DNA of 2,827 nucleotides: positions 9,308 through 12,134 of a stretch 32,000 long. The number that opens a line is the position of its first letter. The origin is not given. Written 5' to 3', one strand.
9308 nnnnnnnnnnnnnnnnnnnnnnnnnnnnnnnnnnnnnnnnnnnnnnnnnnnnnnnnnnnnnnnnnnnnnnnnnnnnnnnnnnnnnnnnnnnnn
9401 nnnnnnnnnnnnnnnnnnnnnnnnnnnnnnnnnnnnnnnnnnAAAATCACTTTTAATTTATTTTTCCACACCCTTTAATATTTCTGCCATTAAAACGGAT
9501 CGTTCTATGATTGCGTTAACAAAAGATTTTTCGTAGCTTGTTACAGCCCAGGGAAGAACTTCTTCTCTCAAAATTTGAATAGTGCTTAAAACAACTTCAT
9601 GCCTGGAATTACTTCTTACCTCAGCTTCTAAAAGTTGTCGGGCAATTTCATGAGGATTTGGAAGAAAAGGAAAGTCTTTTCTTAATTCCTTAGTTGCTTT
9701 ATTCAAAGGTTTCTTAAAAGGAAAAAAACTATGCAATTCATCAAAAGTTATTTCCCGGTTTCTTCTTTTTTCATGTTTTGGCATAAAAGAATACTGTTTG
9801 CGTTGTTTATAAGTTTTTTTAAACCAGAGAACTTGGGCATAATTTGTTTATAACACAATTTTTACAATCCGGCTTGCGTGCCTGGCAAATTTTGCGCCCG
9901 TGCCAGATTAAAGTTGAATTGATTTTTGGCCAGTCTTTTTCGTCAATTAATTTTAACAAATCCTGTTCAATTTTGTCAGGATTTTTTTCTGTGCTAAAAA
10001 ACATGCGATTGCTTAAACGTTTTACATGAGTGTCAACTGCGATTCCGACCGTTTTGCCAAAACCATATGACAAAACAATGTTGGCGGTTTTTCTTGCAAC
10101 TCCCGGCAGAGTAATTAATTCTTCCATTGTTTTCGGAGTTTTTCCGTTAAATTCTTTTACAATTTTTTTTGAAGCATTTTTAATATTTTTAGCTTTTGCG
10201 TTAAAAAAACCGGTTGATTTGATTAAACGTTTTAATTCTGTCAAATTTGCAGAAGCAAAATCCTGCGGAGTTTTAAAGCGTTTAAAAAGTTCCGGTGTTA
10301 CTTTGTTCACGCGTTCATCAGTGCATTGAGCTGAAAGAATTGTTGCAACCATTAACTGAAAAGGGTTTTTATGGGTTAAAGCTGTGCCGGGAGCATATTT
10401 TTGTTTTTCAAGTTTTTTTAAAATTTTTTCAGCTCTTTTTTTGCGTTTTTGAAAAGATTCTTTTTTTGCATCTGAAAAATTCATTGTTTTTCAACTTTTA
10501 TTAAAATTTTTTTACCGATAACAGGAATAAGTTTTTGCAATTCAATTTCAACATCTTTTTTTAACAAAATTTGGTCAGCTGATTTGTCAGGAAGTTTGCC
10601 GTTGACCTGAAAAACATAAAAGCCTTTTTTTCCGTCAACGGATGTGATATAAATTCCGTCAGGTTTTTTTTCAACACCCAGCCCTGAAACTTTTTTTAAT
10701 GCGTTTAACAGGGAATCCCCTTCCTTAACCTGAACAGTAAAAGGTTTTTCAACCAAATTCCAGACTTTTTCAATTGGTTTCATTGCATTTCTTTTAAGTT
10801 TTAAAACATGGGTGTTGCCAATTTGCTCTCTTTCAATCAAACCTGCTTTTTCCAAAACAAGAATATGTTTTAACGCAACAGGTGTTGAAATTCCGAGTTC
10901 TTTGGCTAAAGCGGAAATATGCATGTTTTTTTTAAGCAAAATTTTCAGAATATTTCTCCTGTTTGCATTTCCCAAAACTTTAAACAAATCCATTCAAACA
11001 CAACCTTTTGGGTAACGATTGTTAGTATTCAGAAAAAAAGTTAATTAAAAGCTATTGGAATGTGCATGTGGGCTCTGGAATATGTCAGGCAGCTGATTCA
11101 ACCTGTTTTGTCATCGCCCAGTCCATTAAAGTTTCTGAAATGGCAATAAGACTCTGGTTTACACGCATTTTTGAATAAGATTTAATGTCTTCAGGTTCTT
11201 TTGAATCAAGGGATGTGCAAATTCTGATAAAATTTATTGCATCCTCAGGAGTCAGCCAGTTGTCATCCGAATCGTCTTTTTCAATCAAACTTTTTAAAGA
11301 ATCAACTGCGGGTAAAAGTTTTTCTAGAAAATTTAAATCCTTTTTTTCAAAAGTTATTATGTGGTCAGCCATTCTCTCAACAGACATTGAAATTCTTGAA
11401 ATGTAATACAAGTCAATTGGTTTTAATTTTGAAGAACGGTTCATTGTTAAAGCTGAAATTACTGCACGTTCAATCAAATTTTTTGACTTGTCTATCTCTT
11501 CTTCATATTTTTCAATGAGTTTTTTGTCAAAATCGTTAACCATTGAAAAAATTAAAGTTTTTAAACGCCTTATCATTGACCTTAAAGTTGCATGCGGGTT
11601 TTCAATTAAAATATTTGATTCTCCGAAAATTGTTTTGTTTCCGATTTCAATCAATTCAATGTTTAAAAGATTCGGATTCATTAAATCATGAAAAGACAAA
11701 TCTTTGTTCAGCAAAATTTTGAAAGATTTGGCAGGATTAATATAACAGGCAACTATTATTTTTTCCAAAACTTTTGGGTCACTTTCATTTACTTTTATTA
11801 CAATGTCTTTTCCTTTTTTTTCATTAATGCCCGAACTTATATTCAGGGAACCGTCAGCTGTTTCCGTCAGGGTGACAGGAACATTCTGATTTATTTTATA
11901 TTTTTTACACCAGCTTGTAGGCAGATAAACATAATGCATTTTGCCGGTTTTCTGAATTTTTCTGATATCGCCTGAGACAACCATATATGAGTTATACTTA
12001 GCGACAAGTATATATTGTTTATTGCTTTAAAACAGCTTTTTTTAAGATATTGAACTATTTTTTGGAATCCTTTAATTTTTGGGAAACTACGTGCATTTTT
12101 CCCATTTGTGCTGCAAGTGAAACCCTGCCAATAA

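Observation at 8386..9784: Tandem trio of unassignable paralogues (basic N-tail, FP[SF]L motif) directly behind endonuclease III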

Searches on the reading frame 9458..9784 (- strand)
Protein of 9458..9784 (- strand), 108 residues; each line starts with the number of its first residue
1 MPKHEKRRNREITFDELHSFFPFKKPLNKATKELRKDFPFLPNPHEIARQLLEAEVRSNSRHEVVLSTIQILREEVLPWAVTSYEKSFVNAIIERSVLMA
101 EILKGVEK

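Call 5: search_protein_families(library=pfam, proteins=[window:9458-9784:-], max_evalue=1)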
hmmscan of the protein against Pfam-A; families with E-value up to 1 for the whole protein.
window:9458-9784:- (108 aa): 2 families
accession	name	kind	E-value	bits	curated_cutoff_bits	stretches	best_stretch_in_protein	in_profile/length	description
PF09484.15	Cas_TM1802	-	0.082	12.1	25.1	1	24-95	118-181/602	CRISPR-associated protein TM1802 (cas_TM1802)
PF11768.14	Frtz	-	0.097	11.5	26.2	1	38-93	139-191/548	WD repeat-containing and planar cell polarity effector protein Fritz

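Call 6: search_protein_families(library=ncbifam, proteins=[window:9458-9784:-], max_evalue=10)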
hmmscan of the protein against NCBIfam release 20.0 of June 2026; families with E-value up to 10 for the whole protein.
window:9458-9784:- (108 aa): 0 families

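Call 14: find_homologous_proteins(query=window:9458-9784:-, max_evalue=0.1)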
Query window:9458-9784:- (108 aa): 1 proteins with E <= 0.1 among 4 candidates.
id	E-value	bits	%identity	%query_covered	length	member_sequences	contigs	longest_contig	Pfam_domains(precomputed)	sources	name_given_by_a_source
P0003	3.3e-63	228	100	100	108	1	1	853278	-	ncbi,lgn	-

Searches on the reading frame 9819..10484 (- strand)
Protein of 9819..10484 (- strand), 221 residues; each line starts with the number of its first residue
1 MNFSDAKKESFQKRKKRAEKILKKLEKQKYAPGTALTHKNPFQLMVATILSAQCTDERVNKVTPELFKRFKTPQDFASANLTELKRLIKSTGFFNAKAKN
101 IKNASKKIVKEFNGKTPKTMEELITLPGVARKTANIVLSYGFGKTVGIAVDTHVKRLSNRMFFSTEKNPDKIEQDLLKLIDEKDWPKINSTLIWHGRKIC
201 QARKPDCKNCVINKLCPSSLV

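Call 5: search_protein_families(library=pfam, proteins=[window:9819-10484:-], max_evalue=1)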
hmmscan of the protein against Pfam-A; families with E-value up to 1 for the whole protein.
window:9819-10484:- (221 aa): 5 families
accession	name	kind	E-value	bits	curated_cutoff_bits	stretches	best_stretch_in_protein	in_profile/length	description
PF00730.31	HhH-GPD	-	1e-30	106.7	26.2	1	46-180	1-106/108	HhH-GPD superfamily base excision DNA repair protein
PF00633.29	HHH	-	8e-07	29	24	1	112-140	2-30/30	Helix-hairpin-helix motif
PF14520.12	HHH_5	-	0.00058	20.7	27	1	121-157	2-37/57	Helix-hairpin-helix domain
PF14199.11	DUF4317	-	0.00098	18.9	27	1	31-138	228-336/370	Domain of unknown function (DUF4317)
PF10576.14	EndIII_4Fe-2S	-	0.1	13.3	20.5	1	200-216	1-17/17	Iron-sulfur binding domain of endonuclease III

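Call 23: find_related_loci(query=window:9819-10484:-, collection=genome_contigs, flank=6000)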
Query window:9819-10484:- (221 aa) in genome_contigs; peptide patterns used: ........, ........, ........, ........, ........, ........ (x = any residue, [..] = any of these).
99 stretches matched a pattern; 30 encode a relative of the query (tblastn E <= 1e-3); 30 distinct loci.
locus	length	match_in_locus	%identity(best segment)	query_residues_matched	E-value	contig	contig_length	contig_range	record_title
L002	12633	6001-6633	55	8-218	6e-78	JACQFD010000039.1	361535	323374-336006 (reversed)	MAG: Planctomycetota bacterium isolate NC_groundwater_1038_Pr1_S-0.65um_57_32 Montesol18_Sp65_coassembly_scaffold_177136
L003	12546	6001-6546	56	35-216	3e-72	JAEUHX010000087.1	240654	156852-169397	MAG: Planctomycetota bacterium isolate new MAG-28 k141_4271713, whole genome shotgun sequence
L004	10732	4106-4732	49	8-216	1e-71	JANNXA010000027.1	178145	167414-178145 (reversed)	MAG: Planctomycetota bacterium isolate VAR_34_metabat_283 VAR_34_k141_269879, whole genome shotgun sequence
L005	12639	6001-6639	52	8-220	5e-71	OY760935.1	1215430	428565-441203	MAG: Candidatus Gracilibacteria bacterium isolate 3c0776cb-dd52-49a3-965b-30fb91b92491 genome assembly, chromosome: 1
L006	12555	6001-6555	55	36-221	2e-65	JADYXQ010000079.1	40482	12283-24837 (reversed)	MAG: Candidatus Obscuribacter sp. isolate MP5G1 95 k99_627197, whole genome shotgun sequence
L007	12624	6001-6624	52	15-221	1e-64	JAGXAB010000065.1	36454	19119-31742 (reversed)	MAG: Cyanobacteria bacterium REEB67 contig-150_1263, whole genome shotgun sequence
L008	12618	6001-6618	48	15-221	5e-64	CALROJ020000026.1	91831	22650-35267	MAG: bacterium Ga0077546 isolate JJ-K9-75-3-m2-bin56 genome assembly, contig: JJ-K9-75-C54, whole genome shotgun sequenc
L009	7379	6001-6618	48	15-221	7e-64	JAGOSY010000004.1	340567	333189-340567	Bacterium isolate Gw_Eff_bin_360 Gw_Eff_16_length_340567_cov_12.920274, whole genome shotgun sequence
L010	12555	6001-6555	54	36-221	1e-63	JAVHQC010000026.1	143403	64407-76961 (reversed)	MAG: Cyanobacteria bacterium auto_48_18 WB_2019_0_1um_61_length_143403_cov_10, whole genome shotgun sequence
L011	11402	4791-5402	49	13-217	1e-63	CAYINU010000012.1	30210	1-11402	MAG TPA_asm: uncultured Candidatus Marinamargulisbacteria bacterium isolate ERP119705_co25_647 genome assembly, contig:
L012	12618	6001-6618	49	15-221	3e-63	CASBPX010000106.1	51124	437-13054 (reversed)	MAG: uncultured cyanobacterium isolate PMM_0089 genome assembly, contig: PMM_0089_000000000106, whole genome shotgun seq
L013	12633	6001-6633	46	8-219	4e-63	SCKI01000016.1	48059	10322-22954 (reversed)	Candidatus Neomarinimicrobiota bacterium strain TS1B11 T1B11_113, whole genome shotgun sequence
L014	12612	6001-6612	47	15-219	1e-62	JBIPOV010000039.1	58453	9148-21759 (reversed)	MAG: Candidatus Obscuribacteraceae bacterium isolate ME2014-09-24_3300034019_group5_bin156 Rohwer_bin1402_scaffold_189_c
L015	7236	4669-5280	47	15-219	2e-62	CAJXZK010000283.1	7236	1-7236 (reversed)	TPA_asm: uncultured bacterium isolate SRR5620817_bin.58_MetaBAT_v2.12.1_MAG genome assembly, contig: NODE_9067_length_72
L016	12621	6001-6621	46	12-219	3e-62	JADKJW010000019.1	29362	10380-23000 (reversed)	MAG: Ignavibacteria bacterium isolate Vibo_18-Q3-R45-57_BATAC.435 tig00013067-10-293390, whole genome shotgun sequence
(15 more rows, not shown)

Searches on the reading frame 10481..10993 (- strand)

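Call 5: search_protein_families(library=pfam, proteins=[window:10481-10993:-], max_evalue=1)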
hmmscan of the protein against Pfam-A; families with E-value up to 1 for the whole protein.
window:10481-10993:- (170 aa): 24 families
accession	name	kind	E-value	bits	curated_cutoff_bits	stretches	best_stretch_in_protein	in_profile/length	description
PF01022.26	HTH_5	-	1.3e-07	31.8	22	1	11-54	3-46/47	Bacterial regulatory protein, arsR family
PF13412.12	HTH_24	-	9.7e-07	28.7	21.9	1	9-54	2-48/48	Winged helix-turn-helix DNA-binding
PF14478.12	DUF4430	-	9.8e-07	29.6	23.8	1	93-151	2-67/72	Domain of unknown function (DUF4430)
PF12840.13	HTH_20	-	4.7e-06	26.9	27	1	7-55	1-50/51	Helix-turn-helix domain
PF08279.18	HTH_11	-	0.00034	20.9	25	1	12-52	2-45/55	HTH domain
PF01047.28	MarR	-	0.00038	20.7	24.6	1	22-57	16-51/59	MarR family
PF12802.13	MarR_2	-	0.0044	17.6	27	1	24-56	21-53/61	MarR family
PF25212.1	HVO_A0114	-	0.0068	16.6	27.6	1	2-63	15-76/84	HVO_A0114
PF14394.12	DUF4423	-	0.0075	16.5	30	1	23-64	36-77/165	Domain of unknown function (DUF4423)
PF01978.25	TrmB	-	0.0085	16.4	25.6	1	17-63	16-61/68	Sugar-specific transcriptional regulator TrmB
PF17782.7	DprA_WH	-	0.02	15.4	22.9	1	10-55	12-57/61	DprA winged helix domain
PF02082.26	Rrf2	-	0.022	15.3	30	1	22-56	22-56/132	Iron-dependent Transcriptional regulator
PF21476.4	PF0610-like_N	-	0.025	15.2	33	1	12-49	3-40/50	PF0610-like, N-terminal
PF24035.1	DUF7344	-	0.032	15.1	27.8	1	4-33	1-30/76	Domain of unknown function (DUF7344)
PF04967.18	HTH_10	-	0.034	14.4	23.1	1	22-44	22-44/53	HTH DNA binding domain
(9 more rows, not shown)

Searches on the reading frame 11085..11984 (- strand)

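Call 5: search_protein_families(library=pfam, proteins=[window:11085-11984:-], max_evalue=1)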
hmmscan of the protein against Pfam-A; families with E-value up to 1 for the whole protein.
window:11085-11984:- (299 aa): 1 family
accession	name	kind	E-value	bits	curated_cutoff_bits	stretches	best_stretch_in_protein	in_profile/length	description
PF01895.24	PhoU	-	1.2e-05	26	23.5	1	134-209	8-82/89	PhoU domain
